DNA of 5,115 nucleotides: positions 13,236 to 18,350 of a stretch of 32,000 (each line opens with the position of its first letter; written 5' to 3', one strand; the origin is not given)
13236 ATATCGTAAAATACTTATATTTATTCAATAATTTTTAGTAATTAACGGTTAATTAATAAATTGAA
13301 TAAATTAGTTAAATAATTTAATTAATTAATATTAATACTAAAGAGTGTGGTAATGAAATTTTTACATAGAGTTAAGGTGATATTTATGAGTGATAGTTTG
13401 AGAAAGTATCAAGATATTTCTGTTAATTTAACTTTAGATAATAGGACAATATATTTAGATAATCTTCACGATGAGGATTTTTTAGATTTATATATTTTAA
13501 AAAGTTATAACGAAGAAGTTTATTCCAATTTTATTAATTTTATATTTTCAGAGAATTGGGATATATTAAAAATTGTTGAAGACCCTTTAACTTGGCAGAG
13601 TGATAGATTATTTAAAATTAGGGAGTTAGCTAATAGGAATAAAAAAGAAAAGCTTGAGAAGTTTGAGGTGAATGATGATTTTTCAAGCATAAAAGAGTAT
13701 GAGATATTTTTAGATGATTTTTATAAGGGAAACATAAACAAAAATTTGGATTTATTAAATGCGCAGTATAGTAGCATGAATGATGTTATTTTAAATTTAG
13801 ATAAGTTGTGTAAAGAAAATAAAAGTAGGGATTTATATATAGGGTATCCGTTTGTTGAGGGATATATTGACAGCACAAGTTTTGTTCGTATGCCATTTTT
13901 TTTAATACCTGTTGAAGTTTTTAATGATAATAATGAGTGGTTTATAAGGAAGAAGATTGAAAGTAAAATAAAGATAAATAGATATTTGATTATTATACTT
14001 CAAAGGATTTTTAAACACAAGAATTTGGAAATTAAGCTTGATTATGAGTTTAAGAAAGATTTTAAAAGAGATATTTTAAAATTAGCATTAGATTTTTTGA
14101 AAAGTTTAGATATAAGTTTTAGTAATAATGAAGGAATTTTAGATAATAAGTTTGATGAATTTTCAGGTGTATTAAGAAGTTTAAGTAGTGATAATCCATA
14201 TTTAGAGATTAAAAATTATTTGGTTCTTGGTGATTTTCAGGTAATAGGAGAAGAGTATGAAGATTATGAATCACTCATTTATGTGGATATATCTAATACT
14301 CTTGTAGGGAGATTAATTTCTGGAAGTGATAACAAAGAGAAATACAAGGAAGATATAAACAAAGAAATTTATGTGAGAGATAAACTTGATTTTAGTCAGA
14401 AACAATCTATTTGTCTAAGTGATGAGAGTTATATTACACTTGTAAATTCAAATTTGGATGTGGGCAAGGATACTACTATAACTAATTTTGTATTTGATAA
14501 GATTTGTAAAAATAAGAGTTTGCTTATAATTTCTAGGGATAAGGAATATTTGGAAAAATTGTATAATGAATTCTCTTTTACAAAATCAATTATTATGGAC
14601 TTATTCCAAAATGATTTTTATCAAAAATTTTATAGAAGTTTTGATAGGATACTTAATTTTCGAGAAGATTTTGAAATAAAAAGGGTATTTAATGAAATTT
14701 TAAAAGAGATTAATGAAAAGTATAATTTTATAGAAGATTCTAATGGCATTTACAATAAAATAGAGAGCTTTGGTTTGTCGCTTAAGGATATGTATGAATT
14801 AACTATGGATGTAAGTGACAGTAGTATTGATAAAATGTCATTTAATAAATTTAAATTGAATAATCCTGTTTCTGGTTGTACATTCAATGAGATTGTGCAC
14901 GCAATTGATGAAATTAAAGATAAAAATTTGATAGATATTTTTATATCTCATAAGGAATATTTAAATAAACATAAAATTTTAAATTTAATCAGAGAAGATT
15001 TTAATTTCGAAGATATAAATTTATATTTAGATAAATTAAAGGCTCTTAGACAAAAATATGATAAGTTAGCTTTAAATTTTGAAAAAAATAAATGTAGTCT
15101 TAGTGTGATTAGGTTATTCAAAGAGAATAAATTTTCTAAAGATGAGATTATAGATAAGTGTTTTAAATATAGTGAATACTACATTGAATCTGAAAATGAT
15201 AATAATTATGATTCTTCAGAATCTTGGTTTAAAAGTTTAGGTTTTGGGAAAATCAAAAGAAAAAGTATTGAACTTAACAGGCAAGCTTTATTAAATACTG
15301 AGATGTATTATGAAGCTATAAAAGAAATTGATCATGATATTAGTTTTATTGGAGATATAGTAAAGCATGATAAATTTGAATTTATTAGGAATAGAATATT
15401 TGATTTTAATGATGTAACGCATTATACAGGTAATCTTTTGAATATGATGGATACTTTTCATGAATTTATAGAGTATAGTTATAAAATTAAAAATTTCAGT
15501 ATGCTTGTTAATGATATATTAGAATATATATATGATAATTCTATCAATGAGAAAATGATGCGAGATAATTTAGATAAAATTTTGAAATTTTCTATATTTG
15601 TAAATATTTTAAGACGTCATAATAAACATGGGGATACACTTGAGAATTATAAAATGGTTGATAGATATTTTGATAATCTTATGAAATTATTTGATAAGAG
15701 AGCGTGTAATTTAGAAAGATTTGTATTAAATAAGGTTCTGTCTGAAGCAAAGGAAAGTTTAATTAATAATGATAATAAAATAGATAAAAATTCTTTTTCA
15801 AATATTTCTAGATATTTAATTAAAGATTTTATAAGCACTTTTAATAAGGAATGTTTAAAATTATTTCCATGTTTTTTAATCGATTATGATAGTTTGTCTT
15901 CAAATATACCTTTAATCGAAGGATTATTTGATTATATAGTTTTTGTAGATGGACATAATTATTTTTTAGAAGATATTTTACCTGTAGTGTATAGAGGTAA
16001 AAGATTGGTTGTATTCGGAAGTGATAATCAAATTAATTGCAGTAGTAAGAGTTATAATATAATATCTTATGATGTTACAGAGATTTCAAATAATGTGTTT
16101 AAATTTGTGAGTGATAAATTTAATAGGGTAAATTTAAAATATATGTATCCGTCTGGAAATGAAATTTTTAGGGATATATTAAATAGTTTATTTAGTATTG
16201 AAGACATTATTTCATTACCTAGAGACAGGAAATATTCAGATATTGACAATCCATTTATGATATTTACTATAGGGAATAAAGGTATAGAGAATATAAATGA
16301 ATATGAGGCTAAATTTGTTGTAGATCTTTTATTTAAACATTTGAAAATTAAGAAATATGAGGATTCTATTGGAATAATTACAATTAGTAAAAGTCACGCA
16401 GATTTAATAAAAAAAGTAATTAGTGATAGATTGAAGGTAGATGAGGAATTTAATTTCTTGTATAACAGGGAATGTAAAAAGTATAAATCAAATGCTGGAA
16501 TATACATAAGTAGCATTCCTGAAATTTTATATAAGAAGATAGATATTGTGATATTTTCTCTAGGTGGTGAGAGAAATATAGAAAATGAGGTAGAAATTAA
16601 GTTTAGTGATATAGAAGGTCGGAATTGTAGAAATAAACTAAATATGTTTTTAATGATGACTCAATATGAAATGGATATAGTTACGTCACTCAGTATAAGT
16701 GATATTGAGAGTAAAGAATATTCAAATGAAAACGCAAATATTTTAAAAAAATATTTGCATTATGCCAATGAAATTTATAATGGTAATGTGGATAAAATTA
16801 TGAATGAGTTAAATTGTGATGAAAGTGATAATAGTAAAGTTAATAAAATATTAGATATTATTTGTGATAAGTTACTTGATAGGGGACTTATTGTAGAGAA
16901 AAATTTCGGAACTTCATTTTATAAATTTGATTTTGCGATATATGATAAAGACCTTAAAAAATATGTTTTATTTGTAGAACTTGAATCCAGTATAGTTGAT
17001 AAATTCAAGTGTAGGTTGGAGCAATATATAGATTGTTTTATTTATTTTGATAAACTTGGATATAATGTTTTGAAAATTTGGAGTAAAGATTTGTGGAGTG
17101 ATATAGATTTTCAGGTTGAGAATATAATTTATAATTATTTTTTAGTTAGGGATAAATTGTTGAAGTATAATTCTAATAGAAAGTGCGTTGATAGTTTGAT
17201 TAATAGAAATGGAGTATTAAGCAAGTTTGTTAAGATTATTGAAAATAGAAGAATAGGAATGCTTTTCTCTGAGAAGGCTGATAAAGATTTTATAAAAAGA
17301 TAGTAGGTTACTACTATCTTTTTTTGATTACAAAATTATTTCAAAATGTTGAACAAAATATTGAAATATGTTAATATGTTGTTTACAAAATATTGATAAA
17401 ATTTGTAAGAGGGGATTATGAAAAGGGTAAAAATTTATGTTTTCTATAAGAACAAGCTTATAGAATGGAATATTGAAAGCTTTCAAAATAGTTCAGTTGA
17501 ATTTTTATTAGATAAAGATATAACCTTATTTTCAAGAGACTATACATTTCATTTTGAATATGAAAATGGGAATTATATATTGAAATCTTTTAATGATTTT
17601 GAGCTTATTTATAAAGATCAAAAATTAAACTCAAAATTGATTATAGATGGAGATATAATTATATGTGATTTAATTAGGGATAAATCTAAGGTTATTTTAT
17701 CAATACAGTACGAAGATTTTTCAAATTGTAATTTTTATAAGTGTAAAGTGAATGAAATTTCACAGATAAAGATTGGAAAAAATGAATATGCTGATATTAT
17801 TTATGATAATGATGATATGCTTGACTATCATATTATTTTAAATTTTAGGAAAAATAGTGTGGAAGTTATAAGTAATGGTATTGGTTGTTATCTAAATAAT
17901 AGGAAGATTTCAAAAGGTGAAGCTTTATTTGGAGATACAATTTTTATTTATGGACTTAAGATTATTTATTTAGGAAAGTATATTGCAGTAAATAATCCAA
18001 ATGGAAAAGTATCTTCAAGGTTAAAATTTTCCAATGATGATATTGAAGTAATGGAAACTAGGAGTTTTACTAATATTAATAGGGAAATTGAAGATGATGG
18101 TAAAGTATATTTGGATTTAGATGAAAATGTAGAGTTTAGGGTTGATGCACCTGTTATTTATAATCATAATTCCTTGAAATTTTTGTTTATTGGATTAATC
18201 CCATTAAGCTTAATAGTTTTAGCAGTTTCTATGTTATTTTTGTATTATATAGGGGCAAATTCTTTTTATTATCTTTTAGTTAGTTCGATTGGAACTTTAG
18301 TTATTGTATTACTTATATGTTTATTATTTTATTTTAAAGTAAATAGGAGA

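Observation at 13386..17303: SF1 helicase-fold giant in which every ATPase/helicase motif appears eroded (candidate pseudo-helicase)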

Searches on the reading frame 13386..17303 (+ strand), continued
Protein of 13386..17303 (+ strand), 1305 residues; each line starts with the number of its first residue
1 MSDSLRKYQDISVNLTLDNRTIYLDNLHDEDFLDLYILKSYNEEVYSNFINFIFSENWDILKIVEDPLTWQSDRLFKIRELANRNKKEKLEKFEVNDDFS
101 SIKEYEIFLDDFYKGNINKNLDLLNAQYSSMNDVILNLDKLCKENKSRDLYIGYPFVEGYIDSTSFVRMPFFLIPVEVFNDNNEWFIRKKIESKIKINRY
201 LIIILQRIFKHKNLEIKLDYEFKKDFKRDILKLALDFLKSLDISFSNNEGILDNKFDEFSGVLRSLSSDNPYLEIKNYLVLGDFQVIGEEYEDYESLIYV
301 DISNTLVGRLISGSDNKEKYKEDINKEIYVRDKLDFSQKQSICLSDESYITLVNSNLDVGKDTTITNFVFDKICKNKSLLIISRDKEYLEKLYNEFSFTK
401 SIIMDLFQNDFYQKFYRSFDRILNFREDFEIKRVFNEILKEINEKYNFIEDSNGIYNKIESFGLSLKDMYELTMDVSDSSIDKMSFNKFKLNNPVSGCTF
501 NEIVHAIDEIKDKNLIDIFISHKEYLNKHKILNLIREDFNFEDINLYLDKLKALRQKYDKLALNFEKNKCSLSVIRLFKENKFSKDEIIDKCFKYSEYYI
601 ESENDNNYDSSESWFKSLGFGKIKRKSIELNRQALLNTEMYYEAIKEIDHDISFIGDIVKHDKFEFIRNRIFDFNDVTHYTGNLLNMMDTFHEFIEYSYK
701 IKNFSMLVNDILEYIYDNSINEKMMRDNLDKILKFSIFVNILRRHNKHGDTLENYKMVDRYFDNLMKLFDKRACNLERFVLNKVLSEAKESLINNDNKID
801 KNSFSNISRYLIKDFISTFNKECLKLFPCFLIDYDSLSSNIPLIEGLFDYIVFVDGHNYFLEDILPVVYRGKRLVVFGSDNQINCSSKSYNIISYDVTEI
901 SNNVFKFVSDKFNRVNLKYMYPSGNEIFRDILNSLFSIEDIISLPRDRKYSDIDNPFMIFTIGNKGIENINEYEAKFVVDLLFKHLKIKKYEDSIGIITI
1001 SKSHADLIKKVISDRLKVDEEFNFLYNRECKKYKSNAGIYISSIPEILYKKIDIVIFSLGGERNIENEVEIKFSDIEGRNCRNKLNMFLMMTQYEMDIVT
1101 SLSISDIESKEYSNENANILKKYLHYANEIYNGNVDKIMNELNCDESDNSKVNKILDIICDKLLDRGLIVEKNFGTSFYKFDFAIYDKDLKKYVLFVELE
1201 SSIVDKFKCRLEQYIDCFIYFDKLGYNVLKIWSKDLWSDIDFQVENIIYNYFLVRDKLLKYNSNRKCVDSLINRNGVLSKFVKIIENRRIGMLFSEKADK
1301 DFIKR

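Call 44: predict_structure(alignment_id=A2)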
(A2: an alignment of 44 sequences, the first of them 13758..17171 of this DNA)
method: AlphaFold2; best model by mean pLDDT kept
length: 1138 residues; sequences in the alignment: 44
mean_pLDDT: 81.7   pTM: 0.73
mean pLDDT of the five models: 81.7, 81.5, 78.9, 78.9, 74.5
residues with pLDDT >= 90: 371; 70-90: 573; 50-70: 125; < 50: 69
segments of 3 or more residues with pLDDT < 50: 1-7, 19-23, 472-506, 766-776, 1024-1028
pLDDT, mean of each block of 10 residues (from residue 1): 45 56 70 79 86 76 82 85 70 82 81 84 57 68 64 84 76 86 86 54 84 91 90 87 96 95 89 91 85 89 93 92 83 86 87 66 88 92 92 90 81 82 89 86 82 85 77 42 33 32 49 82 91 89 89 87 85 86 92 89 89 90 81 79 92 95 88 61 76 91 95 91 96 87 95 85 51 57 87 86 88 76 88 87 67 95 91 91 91 88 82 78 86 84 69 76 90 91 77 90 94 85 54 90 92 84 93 86 81 87 87 88 94 86
secondary structure, 60 per line:
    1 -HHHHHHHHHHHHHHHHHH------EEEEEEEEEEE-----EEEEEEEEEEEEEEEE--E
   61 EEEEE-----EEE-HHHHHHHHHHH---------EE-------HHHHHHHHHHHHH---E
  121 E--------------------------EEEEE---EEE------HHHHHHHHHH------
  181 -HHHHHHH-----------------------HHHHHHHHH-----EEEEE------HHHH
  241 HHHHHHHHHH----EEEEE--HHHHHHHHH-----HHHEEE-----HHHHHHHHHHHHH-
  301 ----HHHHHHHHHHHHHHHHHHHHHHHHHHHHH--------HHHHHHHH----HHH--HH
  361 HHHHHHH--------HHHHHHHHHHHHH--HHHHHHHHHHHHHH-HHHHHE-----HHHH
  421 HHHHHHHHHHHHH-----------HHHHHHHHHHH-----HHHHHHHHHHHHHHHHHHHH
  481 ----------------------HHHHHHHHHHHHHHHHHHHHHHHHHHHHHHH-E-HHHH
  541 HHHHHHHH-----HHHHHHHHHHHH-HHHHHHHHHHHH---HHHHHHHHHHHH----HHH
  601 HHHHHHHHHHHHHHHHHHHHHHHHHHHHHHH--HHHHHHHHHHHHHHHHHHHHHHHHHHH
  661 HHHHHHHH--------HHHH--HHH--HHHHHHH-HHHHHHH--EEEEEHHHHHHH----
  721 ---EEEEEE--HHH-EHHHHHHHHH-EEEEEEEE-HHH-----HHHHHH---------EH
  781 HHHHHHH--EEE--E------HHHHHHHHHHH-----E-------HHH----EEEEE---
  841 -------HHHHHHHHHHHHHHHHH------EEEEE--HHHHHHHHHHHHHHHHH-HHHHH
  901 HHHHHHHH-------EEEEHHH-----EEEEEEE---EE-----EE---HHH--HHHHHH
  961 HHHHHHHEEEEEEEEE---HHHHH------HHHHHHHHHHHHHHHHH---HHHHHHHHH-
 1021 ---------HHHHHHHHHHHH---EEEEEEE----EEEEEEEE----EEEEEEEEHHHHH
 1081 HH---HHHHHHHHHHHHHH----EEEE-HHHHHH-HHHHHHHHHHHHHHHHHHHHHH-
elements in order (helices of 4 or more, strands of 3 or more residues): H2-19 E26-36 E42-57 E60-65 E71-73 H75-85 H104-116 E148-152 E156-158 H165-174 H182-188 H212-220 E226-230 H237-250 E255-259 H262-270 E279-281 H287-299 H305-333 H342-349 H359-367 H376-388 H391-404 H406-410 H417-433 H445-455 H461-480 H503-533 H537-548 H554-565 H567-578 H582-593 H598-631 H634-668 H677-680 H688-694 H696-702 E705-709 H710-716 E724-729 H737-745 E747-754 H764-769 H780-787 E790-792 H802-812 E833-837 H848-864 E871-875 H878-894 H896-908 E916-919 E928-934 H955-967 E968-976 H980-984 H991-1007 H1011-1019 H1030-1041 E1045-1051 E1056-1063 E1068-1075 H1076-1082 H1086-1099 E1104-1107 H1109-1114 H1116-1137

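Call 46: fold_search(model_id=the predicted structure, library=pdb)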
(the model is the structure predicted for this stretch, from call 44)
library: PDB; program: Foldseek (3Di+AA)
matches with E <= 10: 1127; with E <= 0.001: 87
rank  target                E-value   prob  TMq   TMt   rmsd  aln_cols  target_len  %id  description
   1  8ro2_Q                1.7e-10  1.00  0.24  0.20  33.3       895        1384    9  Integrative Structure of the human intron lariat Spliceosome (ILS'') (released 2024-09-18)
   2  9l5s_Y                2.9e-10  1.00  0.26  0.22  33.6      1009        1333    9  Cryo-EM structure of the thermophile spliceosome (state B*Q1) (released 2025-03-12)
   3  8ftm_B                4.2e-10  1.00  0.30  0.44  38.6      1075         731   10  Setx-ssRNA-ADP-SO4 complex (released 2023-10-25)
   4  9l5t_Y                8.0e-10  1.00  0.25  0.22  35.6       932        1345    9  Cryo-EM structure of the thermophile spliceosome (state B*Q2) (released 2025-03-12)
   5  2xzo_A                9.7e-10  1.00  0.20  0.35   9.5       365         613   17  Upf1 helicase - RNA complex (released 2011-03-30)
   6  5z56_Q                9.7e-10  1.00  0.24  0.21  31.9       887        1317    9  cryo-EM structure of a human activated spliceosome (mature Bact) at 5.1 angstrom. (released 2018-09-19)
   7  6ff7_U                1.2e-09  1.00  0.24  0.21  32.4       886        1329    9  human Bact spliceosome core structure (released 2019-03-13)
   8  4pj3                  1.3e-09  1.00  0.24  0.21  32.4       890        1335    9  Structural insight into the function and evolution of the spliceosomal helicase Aquarius, Structure of Aquarius in compl (released 2015-01-21)
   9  2wjv_B                1.5e-09  1.00  0.21  0.31   8.1       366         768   16  Crystal structure of the complex between human nonsense mediated decay factors UPF1 and UPF2 (released 2009-07-07)
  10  5xjc_Q                1.5e-09  1.00  0.24  0.21  31.9       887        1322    9  Cryo-EM structure of the human spliceosome just prior to exon ligation at 3.6 angstrom (released 2017-07-05)
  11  8ro0_Q                2.2e-09  1.00  0.25  0.21  32.2       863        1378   10  Structure of the C. elegans Intron Lariat Spliceosome primed for disassembly (ILS') (released 2024-08-07)
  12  2wjv_A                2.4e-09  1.00  0.21  0.30   8.2       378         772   16  Crystal structure of the complex between human nonsense mediated decay factors UPF1 and UPF2 (released 2009-07-07)
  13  8rd3_A                2.7e-09  1.00  0.20  0.34   6.6       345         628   14  Crystal structure of Saccharomyces cerevisiae Nmd4 protein bound to Upf1 helicase domain (released 2024-08-14)
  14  7a5p_U                2.8e-09  1.00  0.26  0.23  33.4       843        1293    9  Human C Complex Spliceosome - Medium-resolution PERIPHERY (released 2020-10-14)
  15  5mqf_U                2.9e-09  1.00  0.25  0.22  35.2       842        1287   10  Cryo-EM structure of a human spliceosome activated for step 2 of splicing (C* complex) (released 2017-03-22)
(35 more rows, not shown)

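Call 63: search_protein_representatives(protein=window:13758-17171:+)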
Query: 1138 residues. Proteins with E-value up to 0.001 (for the whole library): 4090; up to 1e-10: 1615; up to 1e-30: 136. The best 150 are listed.
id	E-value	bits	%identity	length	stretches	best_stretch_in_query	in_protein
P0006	9.0e-270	915.1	43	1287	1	1-1125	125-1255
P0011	1.0e-234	799.1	41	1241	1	3-1133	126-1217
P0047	2.3e-151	523.1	100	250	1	141-390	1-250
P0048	1.9e-91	324.6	26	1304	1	15-1124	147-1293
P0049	3.1e-88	314.0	26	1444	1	14-1118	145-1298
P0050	2.6e-81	291.1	25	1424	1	13-1116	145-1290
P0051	3.0e-78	281.0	26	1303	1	5-1133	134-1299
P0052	2.8e-73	264.5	25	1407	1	7-1124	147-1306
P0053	5.0e-73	263.7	44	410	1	1-281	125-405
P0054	1.7e-71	258.6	27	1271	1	12-1124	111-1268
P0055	7.3e-70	253.2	26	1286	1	15-1122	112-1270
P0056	1.1e-69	252.6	27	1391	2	688-1123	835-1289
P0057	1.6e-69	252.1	23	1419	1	17-1122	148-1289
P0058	1.8e-69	251.9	24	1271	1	13-1117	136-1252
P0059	9.7e-69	249.5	22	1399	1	16-1123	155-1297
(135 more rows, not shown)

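Call 68: search_solved_structures(query=A1, max_evalue=0.001)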
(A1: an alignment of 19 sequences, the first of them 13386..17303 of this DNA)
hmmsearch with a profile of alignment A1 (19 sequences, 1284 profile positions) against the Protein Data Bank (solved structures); distinct sequences matched with E-value up to 0.001: 18.
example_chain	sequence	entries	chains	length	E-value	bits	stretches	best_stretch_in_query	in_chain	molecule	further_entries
4b3g_A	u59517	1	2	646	1.1e-15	59.8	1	332-450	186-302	DNA-BINDING PROTEIN SMUBP-2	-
4b3f_X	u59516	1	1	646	1.1e-15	59.7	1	332-450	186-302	DNA-BINDING PROTEIN SMUBP-2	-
5mzn_A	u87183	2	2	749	5e-11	44.4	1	850-949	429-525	Helicase SEN1,Helicase SEN1 | Helicase SEN1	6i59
8rd3_A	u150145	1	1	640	2.5e-10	42.1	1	850-1025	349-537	ATP-dependent helicase NAM7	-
9q9z_A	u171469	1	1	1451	4.3e-10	41.3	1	852-1004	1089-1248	NFX1-type zinc finger-containing protein 1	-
2xzl_A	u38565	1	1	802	5.3e-10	41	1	850-1025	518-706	ATP-DEPENDENT HELICASE NAM7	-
2xzo_A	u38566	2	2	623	5.6e-09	37.6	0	849-1103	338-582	REGULATOR OF NONSENSE TRANSCRIPTS 1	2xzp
2gjk_A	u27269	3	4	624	5.6e-09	37.6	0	849-1103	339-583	Regulator of nonsense transcripts 1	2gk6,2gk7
6ej5_A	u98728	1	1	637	6.1e-09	37.4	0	849-1103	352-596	Regulator of nonsense transcripts 1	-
9qwn_A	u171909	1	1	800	1.4e-08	36.3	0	850-1103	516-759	Isoform 2 of Regulator of nonsense transcripts 1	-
2wjv_A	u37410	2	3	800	1.6e-08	36.1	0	850-1103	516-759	REGULATOR OF NONSENSE TRANSCRIPTS 1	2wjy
9qdq_A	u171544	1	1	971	3.5e-08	34.9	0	850-1025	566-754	ATP-dependent helicase NAM7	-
5eax_A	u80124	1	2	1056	1.2e-07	33.2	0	335-410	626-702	DNA replication ATP-dependent helicase/nuclease DNA2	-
5eaw_A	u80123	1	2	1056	1.2e-07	33.2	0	335-410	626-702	DNA replication ATP-dependent helicase/nuclease DNA2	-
5ean_A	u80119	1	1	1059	1.2e-07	33.2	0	335-410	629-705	DNA replication ATP-dependent helicase/nuclease DNA2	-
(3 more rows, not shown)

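Call 69: search_protein_families(library=ncbifam, proteins=[P0012, P0006, P0010, P0048], max_evalue=0.001)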
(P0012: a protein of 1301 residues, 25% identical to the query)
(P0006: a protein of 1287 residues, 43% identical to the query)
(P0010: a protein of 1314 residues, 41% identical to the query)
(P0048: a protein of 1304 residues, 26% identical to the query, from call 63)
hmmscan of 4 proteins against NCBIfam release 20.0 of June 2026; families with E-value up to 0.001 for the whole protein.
P0012 (1301 aa): 4 families
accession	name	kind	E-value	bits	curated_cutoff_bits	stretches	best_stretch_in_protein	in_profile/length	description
NF058533.1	antiphage_ProA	equivalog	1.4e-177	593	1500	3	777-1299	1214-1707/1903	anti-phage protein ProA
NF042953.1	Hhe_antiphage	equivalog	4.4e-137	458.7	2000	2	826-1298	1235-1683/1797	DUF4011 domain-containing anti-phage protein Hhe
TIGR00376.1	TIGR00376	hypoth_equivalog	9.1e-25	87.2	348.9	2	313-464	126-273/639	IGHMBP2 family helicase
NF040671.1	PLuB_AAA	exception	1.7e-18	65.4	999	2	872-1138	962-1231/1256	PLuB system helicase-like protein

P0006 (1287 aa): 3 families
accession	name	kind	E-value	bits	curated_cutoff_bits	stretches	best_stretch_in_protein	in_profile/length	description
NF058533.1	antiphage_ProA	equivalog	9.3e-56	189.1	1500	1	634-1265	1082-1711/1903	anti-phage protein ProA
NF042953.1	Hhe_antiphage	equivalog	8.6e-32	109.6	2000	1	540-1265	970-1688/1797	DUF4011 domain-containing anti-phage protein Hhe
TIGR00376.1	TIGR00376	hypoth_equivalog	2e-12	46.4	348.9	2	311-461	133-286/639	IGHMBP2 family helicase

P0010 (1314 aa): 4 families
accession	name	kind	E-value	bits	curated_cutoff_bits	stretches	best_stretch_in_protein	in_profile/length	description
NF058533.1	antiphage_ProA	equivalog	1.9e-42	145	1500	2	979-1283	1432-1720/1903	anti-phage protein ProA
NF042953.1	Hhe_antiphage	equivalog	2.1e-21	75.1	2000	1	820-1285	1244-1699/1797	DUF4011 domain-containing anti-phage protein Hhe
TIGR00376.1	TIGR00376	hypoth_equivalog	6.6e-09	34.8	348.9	1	330-455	152-279/639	IGHMBP2 family helicase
NF040671.1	PLuB_AAA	exception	0.00055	17.4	999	0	335-396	814-876/1256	PLuB system helicase-like protein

P0048 (1304 aa): 6 families
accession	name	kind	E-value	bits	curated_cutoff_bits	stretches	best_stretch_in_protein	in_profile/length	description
NF058533.1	antiphage_ProA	equivalog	1.7e-200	669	1500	2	770-1298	1194-1705/1903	anti-phage protein ProA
NF042953.1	Hhe_antiphage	equivalog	1.9e-142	476.4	2000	2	823-1297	1230-1681/1797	DUF4011 domain-containing anti-phage protein Hhe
TIGR00376.1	TIGR00376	hypoth_equivalog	8.2e-25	87.3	348.9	2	301-577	121-388/639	IGHMBP2 family helicase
NF040671.1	PLuB_AAA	exception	1.3e-20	72.5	999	3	872-984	960-1080/1256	PLuB system helicase-like protein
TIGR01448.2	helicase_RecD2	equivalog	8.7e-06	24.2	500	1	303-392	276-363/713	SF1B family DNA helicase RecD2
NF042959.1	IteA_antiphage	equivalog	0.0002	20.7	510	0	354-380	119-145/367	anti-phage ATPase IteA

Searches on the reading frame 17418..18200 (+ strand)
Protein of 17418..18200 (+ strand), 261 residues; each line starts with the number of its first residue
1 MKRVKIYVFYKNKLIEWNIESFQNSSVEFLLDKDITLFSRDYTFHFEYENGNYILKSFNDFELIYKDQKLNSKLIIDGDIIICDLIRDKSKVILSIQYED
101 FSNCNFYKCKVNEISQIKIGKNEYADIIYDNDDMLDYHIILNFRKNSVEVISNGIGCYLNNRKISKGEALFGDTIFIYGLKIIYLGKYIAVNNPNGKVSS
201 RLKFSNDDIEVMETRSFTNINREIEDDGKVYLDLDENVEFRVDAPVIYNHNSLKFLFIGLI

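Call 58: search_protein_families(library=pfam, proteins=[window:17418-18200:+], max_evalue=5)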
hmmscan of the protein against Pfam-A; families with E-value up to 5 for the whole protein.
window:17418-18200:+ (261 aa): 4 families
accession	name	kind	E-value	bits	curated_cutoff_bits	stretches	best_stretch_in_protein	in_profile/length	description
PF00498.31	FHA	-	0.00039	21.2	20.7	1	117-166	1-53/67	FHA domain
PF03003.21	Pox_G9-A16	-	0.0093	16.1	24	1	87-132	43-86/128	Pox virus entry-fusion-complex G9/A16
PF16697.10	Yop-YscD_cpl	-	0.03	15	33.2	1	116-169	18-74/94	Inner membrane component of T3SS, cytoplasmic domain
PF22786.2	Tag1_C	-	0.16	12.7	27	1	202-244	52-94/113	Tag1 C-terminal domain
